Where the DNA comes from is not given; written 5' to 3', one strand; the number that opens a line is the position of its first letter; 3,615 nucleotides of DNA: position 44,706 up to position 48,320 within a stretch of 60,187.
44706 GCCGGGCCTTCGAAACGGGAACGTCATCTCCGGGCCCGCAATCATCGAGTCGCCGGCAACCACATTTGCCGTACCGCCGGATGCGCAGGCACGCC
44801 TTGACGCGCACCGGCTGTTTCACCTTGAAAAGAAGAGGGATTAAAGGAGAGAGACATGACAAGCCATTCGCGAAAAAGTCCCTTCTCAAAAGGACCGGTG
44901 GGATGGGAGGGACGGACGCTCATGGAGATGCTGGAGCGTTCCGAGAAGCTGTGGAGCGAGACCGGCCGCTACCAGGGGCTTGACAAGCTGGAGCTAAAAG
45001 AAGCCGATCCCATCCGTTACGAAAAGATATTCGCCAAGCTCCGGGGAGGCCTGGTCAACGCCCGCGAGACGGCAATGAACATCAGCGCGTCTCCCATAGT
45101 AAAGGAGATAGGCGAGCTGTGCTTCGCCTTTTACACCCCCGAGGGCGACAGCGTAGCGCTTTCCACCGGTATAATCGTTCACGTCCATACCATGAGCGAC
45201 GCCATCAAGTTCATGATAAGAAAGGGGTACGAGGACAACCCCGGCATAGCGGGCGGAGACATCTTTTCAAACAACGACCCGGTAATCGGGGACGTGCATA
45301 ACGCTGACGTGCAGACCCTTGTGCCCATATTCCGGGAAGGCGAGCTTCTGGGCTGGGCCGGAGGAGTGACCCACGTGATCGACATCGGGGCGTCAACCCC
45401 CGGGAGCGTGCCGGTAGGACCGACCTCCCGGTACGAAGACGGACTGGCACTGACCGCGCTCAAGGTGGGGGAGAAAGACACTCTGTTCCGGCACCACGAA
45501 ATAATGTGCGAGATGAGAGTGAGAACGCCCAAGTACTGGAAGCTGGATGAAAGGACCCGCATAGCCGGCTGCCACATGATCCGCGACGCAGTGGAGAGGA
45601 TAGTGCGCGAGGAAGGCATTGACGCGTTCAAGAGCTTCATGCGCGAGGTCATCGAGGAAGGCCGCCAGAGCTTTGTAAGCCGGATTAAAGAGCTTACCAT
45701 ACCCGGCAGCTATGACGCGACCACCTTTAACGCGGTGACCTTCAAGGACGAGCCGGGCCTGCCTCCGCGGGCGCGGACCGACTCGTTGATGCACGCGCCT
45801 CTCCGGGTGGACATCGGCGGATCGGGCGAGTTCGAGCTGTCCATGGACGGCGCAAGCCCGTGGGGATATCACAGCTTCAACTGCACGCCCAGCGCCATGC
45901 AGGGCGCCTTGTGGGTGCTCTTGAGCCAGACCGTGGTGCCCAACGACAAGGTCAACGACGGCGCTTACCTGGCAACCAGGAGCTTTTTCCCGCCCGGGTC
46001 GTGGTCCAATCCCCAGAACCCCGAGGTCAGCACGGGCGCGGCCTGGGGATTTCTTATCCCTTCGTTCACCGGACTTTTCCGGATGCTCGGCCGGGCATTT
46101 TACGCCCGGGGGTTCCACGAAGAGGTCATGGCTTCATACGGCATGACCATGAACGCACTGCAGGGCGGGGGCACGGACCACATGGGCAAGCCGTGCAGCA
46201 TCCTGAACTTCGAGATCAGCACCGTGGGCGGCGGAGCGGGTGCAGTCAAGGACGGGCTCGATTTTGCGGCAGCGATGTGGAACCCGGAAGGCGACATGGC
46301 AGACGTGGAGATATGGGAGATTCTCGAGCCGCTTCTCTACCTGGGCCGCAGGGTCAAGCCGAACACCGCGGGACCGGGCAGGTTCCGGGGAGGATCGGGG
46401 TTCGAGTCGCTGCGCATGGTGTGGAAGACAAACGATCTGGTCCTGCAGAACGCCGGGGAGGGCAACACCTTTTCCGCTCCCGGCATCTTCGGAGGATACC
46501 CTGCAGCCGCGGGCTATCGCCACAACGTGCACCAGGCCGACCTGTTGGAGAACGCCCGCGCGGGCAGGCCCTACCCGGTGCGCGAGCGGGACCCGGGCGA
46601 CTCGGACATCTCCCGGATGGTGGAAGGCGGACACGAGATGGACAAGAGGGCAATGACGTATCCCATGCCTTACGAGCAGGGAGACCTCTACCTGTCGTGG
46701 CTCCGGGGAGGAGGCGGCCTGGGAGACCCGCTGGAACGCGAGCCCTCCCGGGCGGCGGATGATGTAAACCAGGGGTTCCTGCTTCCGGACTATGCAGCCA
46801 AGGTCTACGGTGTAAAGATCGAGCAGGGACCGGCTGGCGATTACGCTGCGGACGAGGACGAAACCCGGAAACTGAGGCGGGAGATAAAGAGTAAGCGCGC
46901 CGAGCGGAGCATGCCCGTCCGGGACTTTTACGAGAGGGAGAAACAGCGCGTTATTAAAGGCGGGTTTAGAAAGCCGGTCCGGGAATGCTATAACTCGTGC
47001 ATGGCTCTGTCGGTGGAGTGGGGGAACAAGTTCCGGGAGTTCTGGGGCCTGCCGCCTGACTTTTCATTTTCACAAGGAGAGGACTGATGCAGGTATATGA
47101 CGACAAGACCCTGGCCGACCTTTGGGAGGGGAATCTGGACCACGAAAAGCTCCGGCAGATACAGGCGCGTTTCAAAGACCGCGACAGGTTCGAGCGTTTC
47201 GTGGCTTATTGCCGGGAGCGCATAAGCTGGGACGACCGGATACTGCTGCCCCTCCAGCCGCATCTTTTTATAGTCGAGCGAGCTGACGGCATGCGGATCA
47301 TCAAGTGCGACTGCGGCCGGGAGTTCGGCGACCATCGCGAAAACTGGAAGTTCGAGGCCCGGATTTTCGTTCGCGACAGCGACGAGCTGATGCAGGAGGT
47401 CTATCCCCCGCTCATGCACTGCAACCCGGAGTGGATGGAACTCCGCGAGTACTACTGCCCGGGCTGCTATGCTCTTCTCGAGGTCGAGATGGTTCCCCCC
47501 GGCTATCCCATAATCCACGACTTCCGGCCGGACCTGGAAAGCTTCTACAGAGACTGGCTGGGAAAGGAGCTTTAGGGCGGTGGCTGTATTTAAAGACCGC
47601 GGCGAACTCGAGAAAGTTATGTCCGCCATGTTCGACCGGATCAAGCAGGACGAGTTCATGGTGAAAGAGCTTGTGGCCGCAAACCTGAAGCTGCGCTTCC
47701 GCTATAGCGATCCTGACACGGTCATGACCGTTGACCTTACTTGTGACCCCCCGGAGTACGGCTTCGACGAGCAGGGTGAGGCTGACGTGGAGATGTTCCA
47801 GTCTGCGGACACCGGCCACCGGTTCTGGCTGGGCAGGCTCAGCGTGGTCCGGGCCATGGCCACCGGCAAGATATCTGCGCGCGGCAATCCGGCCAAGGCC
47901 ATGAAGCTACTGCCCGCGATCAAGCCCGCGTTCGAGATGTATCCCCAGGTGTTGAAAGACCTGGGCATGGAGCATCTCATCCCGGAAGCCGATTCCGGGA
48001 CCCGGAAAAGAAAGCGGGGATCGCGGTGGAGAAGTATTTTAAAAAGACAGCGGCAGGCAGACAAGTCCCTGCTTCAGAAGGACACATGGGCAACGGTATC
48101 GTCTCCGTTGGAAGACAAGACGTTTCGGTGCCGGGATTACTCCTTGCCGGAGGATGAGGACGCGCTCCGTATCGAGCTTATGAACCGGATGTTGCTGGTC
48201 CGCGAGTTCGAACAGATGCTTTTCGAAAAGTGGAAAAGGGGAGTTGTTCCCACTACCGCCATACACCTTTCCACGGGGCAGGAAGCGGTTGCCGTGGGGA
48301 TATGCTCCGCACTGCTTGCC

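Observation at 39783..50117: TetR-headed, translationally coupled seven-gene operon joining an AcxABC-type ketone carboxylase to a radical SAM enzyme, an unknown protein and an orphan fused E1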

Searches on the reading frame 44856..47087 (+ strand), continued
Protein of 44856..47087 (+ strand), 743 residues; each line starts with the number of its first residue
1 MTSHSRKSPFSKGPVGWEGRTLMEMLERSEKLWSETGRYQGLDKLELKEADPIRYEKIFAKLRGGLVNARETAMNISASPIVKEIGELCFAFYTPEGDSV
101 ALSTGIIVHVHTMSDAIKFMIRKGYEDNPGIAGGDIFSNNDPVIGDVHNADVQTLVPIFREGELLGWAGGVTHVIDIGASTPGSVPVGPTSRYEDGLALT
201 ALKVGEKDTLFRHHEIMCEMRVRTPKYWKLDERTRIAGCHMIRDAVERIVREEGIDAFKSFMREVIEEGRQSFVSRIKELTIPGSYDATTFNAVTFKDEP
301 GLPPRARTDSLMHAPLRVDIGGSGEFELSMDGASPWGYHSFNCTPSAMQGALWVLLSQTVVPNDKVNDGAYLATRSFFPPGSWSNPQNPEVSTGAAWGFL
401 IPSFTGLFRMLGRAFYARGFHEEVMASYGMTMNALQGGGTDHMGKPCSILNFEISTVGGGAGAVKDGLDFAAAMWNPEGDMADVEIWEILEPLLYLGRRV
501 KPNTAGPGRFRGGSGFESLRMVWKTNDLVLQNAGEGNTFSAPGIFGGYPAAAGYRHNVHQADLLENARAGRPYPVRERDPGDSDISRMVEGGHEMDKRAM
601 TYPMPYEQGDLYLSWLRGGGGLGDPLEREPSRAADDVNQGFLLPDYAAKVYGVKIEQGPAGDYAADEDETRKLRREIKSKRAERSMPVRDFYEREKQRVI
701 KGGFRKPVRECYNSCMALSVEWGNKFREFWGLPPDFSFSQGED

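Call 72: get_annotated_region(hit=H26, flank=7000)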
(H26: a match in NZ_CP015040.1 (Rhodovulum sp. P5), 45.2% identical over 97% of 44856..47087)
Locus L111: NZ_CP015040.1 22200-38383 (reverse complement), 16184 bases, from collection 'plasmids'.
description: Rhodovulum sp. P5 plasmid pRGUI01, complete sequence
organism: Rhodovulum sp. P5 (NCBI taxid 1564506)
taxonomy: Bacteria; Pseudomonadota; Alphaproteobacteria; Rhodobacterales; Paracoccaceae; Rhodovulum; Rhodovulum sp. P5
host: -; source: cell culture,shallow-sea hydrothermal system; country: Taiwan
typing (MOB-suite, as given by PLSDB): non-mobilizable; replicon rep_cluster_551
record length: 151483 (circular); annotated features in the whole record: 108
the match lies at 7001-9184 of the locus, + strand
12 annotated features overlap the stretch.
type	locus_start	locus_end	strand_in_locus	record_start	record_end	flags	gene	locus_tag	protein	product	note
CDS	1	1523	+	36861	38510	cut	-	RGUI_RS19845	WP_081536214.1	nitrite/sulfite reductase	-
CDS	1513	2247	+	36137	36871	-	-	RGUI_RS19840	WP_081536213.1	phosphoadenylyl-sulfate reductase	GO:0019379 - sulfate assimilation, phosphoadenylyl sulfate reduction by phosphoadenylyl-sulfate reductase (thioredoxin) ...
CDS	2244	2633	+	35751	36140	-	-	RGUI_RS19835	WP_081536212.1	DUF934 domain-containing protein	-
CDS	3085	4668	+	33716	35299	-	-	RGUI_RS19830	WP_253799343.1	sigma 54-interacting transcriptional regulator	GO:0006355 - regulation of DNA-templated transcription [Evidence IEA]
CDS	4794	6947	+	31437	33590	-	-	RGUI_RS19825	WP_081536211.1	hydantoinase/oxoprolinase family protein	-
CDS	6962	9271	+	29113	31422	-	-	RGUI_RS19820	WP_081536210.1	hydantoinase B/oxoprolinase family protein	-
CDS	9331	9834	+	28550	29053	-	-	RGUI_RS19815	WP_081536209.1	acetone carboxylase subunit gamma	-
CDS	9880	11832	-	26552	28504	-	-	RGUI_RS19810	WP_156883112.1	MacB family efflux pump subunit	-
CDS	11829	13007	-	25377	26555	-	-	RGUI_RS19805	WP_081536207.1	efflux RND transporter periplasmic adaptor subunit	GO:0006810 - transport [Evidence IEA]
CDS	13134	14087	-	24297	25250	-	-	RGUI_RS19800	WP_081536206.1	aldo/keto reductase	-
CDS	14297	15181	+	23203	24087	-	-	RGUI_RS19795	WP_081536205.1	LysR family transcriptional regulator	-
CDS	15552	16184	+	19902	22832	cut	-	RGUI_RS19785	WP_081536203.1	Tn3 family transposase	-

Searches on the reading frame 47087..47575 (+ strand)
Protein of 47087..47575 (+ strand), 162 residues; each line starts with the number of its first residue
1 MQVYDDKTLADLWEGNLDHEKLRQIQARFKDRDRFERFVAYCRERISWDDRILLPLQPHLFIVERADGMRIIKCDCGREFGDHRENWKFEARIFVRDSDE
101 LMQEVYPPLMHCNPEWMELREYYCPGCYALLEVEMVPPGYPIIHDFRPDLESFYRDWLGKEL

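Call 5: search_protein_families(library=pfam, proteins=[window:47087-47575:+], max_evalue=0.01)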
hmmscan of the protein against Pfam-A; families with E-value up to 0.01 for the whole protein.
window:47087-47575:+ (162 aa): 1 family
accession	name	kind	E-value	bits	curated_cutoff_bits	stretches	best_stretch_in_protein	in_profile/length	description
PF08882.16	Acetone_carb_G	-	2.6e-43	147.3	21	1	46-158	1-113/113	Acetone carboxylase gamma subunit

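Call 6: search_protein_families(library=ncbifam, proteins=[window:47087-47575:+], max_evalue=0.01)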
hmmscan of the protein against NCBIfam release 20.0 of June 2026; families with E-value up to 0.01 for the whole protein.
window:47087-47575:+ (162 aa): 1 family
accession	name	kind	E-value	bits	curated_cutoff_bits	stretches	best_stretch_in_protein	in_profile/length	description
NF042974.2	AcphenoCarb_ApcB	equivalog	6.4e-11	42.3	250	1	74-154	23-105/128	acetophenone carboxylase subunit beta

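Call 13: search_solved_structures(query=window:47087-47575:+, max_evalue=0.01, show_alignments=2)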
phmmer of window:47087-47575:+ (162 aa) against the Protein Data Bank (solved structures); distinct sequences matched with E-value up to 0.01: 3.
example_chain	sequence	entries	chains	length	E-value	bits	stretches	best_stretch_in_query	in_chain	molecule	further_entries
5svb_C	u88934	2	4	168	4e-48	167.3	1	4-160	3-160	Acetone carboxylase gamma subunit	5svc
5m45_C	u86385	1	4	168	5.2e-48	166.9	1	4-160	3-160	Acetone carboxylase gamma subunit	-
5l9w_C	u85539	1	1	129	2e-09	41.2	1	75-153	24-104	Acetophenone carboxylase beta subunit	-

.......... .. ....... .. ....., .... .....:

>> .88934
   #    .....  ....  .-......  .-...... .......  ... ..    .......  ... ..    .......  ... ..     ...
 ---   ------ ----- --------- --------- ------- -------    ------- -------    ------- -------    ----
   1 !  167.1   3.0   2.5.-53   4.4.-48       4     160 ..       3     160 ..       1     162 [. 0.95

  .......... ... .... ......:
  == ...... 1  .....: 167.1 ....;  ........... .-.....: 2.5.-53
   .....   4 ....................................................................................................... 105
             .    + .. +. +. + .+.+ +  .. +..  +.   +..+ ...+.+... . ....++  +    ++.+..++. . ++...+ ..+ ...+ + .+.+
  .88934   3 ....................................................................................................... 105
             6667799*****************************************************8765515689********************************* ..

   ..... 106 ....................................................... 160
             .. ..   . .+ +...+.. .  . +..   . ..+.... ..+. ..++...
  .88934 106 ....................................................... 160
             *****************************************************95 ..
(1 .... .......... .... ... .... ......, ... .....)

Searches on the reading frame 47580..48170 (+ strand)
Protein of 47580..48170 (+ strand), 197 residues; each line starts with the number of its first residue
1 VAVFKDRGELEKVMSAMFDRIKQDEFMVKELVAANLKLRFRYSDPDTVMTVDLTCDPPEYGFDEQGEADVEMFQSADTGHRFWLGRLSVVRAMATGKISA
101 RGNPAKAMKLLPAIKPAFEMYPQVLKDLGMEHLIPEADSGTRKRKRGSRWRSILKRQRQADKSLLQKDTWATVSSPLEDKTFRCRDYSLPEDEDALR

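Call 41: search_protein_families(library=pfam, proteins=[window:47580-48170:+], max_evalue=0.01)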
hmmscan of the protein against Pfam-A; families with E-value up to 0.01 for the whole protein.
window:47580-48170:+ (197 aa): 0 families

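Call 75: search_protein_families(library=pfam, alignment_id=A2, max_evalue=0.01)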
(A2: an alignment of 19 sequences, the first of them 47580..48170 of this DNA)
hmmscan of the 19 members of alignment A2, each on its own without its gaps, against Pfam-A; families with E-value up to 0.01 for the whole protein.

A. member 1, window:47580-48170:+ (197 aa): 0 families

B. families by the number of members that match (of 19 scanned): 1 family
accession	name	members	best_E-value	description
PF02036.22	SCP2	17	4.8e-08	SCP-2 sterol transfer family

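Call 85: predict_structure(alignment_id=A3)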
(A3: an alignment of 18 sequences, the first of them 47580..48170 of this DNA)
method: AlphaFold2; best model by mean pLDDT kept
length: 197 residues; sequences in the alignment: 18
mean_pLDDT: 81.3   pTM: 0.65
mean pLDDT of the five models: 81.3, 80.8, 80.1, 79.3, 79.1
residues with pLDDT >= 90: 131; 70-90: 5; 50-70: 31; < 50: 30
segments of 3 or more residues with pLDDT < 50: 139-147, 157-159, 169-176, 178-183
pLDDT, mean of each block of 10 residues (from residue 1): 92 97 95 96 96 96 94 97 94 95 93 94 97 75 48 51 51 46 55 56
secondary structure, 60 per line:
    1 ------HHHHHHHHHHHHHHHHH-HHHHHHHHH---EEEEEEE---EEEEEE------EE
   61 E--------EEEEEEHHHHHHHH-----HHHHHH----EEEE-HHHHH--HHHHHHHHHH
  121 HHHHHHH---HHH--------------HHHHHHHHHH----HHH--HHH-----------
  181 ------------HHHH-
elements in order: H7-23 H25-33 E37-43 E47-52 E59-61 E70-75 H76-83 H89-94 E99-102 H104-108 H111-127 H148-157 H193-196

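Call 87: fold_search(model_id=the predicted structure, library=pdb)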
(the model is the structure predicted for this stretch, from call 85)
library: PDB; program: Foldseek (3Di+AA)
matches with E <= 10: 259; with E <= 0.001: 40
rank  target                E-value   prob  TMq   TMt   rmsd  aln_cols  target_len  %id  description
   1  8af2_A                6.8e-07  1.00  0.46  0.72   5.0       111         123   21  Human Sterol Carrier Protein with unnatural amino acid 2,2'-bipyridine alanine incorporated at position 111 (released 2023-08-16)
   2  4jgx_B                9.2e-07  1.00  0.45  0.66   3.3       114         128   21  The Structure of Sterol Carrier Protein 2 from the Yeast Yarrowia Lipolytica (released 2013-12-18)
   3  1ikt                  9.7e-07  1.00  0.46  0.76   1.8       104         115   23  LIGANDED STEROL CARRIER PROTEIN TYPE 2 (SCP-2) LIKE DOMAIN OF HUMAN MULTIFUNCTIONAL ENZYME TYPE 2 (MFE-2) (released 2001-11-14)
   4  6z1w                  1.0e-06  1.00  0.47  0.78   1.9       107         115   21  Crystal structure of human steroid carrier protein SL (SCP-2L) mutant A100C (released 2021-03-03)
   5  6z1x                  1.2e-06  1.00  0.48  0.78   2.6       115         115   19  Crystal structure of human steroid carrier protein SL (SCP-2L) mutant V83C (released 2021-03-03)
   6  8af3                  2.0e-06  1.00  0.49  0.79   2.8       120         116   19  Sterol carrier protein Artifical metalloenzyme incorporating Q111C mutation coupled to 2,2'-bipyridine (released 2023-08-16)
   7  6ovp_B                5.4e-06  1.00  0.42  0.62   4.1       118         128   19  Sterol Carrier Protein 2 from Yarrowia Lipolytica (apo form) (released 2020-05-20)
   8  8af2_B                6.4e-06  1.00  0.46  0.72   4.5       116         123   21  Human Sterol Carrier Protein with unnatural amino acid 2,2'-bipyridine alanine incorporated at position 111 (released 2023-08-16)
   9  4jgx_A                1.3e-05  1.00  0.40  0.63   2.9       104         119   23  The Structure of Sterol Carrier Protein 2 from the Yeast Yarrowia Lipolytica (released 2013-12-18)
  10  6ovp_A                2.5e-05  1.00  0.40  0.63   3.1       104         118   25  Sterol Carrier Protein 2 from Yarrowia Lipolytica (apo form) (released 2020-05-20)
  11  2c0l_B                2.8e-05  1.00  0.45  0.70   2.5       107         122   18  TPR DOMAIN OF HUMAN PEX5P IN COMPLEX WITH HUMAN MSCP2 (released 2006-11-15)
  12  3bn8_A                4.5e-05  1.00  0.44  0.70   6.1       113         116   16  Crystal structure of a putative sterol carrier protein type 2 (af1534) from archaeoglobus fulgidus dsm 4304 at 2.11 A  (released 2007-12-25)
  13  2yhe_B                4.8e-05  1.00  0.41  0.13   1.8        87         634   15  Structure determination of the stereoselective inverting sec- alkylsulfatase Pisa1 from Pseudomonas sp. (released 2012-05-16)
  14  1c44                  4.8e-05  1.00  0.42  0.65   2.9       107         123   18  STEROL CARRIER PROTEIN 2 (SCP2) FROM RABBIT (released 2000-08-07)
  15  1wfr_MODEL_1_A        6.5e-05  1.00  0.39  0.50   7.2       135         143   16  Solution structure of the conserved hypothetical protein TT1886, possibly sterol carrier protein, from Thermus (released 2004-11-26)
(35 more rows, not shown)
